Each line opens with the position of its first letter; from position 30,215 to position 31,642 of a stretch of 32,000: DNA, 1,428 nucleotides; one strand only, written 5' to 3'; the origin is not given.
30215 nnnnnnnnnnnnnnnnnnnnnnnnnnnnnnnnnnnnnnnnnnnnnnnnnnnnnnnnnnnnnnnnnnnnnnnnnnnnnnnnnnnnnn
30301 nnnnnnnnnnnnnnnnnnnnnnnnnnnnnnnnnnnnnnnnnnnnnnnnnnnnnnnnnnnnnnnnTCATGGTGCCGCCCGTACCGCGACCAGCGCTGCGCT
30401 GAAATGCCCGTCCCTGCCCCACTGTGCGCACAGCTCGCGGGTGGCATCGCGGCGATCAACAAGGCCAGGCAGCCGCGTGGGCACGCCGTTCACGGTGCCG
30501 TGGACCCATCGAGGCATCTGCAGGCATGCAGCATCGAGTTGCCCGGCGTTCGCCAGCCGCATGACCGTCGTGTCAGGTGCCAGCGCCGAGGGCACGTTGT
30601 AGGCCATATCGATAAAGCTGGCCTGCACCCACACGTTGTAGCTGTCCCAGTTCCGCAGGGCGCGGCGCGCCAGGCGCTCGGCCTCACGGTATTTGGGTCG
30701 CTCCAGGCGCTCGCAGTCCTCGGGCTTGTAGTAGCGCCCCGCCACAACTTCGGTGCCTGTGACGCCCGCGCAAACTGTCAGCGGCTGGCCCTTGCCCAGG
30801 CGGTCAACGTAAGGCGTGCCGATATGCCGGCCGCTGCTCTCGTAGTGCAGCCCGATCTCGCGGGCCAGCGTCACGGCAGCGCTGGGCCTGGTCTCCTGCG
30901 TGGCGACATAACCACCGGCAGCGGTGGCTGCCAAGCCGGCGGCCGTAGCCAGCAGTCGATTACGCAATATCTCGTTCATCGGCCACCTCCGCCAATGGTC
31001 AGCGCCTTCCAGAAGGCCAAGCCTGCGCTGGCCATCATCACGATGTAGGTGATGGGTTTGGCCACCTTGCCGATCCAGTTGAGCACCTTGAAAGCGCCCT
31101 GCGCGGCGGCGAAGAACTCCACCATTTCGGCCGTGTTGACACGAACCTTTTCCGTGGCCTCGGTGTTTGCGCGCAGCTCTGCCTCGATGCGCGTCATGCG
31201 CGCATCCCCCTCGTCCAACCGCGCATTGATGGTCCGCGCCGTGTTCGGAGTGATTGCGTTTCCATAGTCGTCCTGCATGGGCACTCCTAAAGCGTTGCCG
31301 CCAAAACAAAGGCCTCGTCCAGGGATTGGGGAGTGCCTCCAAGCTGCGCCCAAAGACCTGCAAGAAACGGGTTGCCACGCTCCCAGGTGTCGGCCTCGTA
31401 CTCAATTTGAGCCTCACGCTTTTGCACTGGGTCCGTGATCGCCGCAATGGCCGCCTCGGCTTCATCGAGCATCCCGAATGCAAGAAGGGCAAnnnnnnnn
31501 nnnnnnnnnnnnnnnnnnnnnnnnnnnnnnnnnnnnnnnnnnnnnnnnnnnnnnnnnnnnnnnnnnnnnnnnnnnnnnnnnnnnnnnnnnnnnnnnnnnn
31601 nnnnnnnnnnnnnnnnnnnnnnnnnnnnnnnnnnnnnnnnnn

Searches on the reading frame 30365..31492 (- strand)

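Call 6: search_protein_families(library=pfam, proteins=[window:30365-31492:-], max_evalue=0.1)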
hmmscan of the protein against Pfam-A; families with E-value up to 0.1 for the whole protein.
window:30365-31492:- (375 aa): 1 family
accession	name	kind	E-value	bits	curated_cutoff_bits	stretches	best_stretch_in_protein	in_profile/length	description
PF00959.24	Phage_lysozyme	-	3.8e-13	50.3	22.3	1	227-350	10-124/125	Phage lysozyme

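Call 7: search_protein_families(library=phrogs, proteins=[window:30365-31492:-], max_evalue=0.1)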
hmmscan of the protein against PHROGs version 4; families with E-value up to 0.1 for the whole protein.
window:30365-31492:- (375 aa): 3 families
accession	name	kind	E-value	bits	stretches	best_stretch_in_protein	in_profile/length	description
phrog_7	-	lysis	5.7e-18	65.4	1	226-356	571-696/873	endolysin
phrog_7910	-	lysis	7.3e-08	33.9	1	289-356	29-92/96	endolysin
phrog_33083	-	lysis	1.1e-06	28.7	1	238-363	29-146/456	endolysin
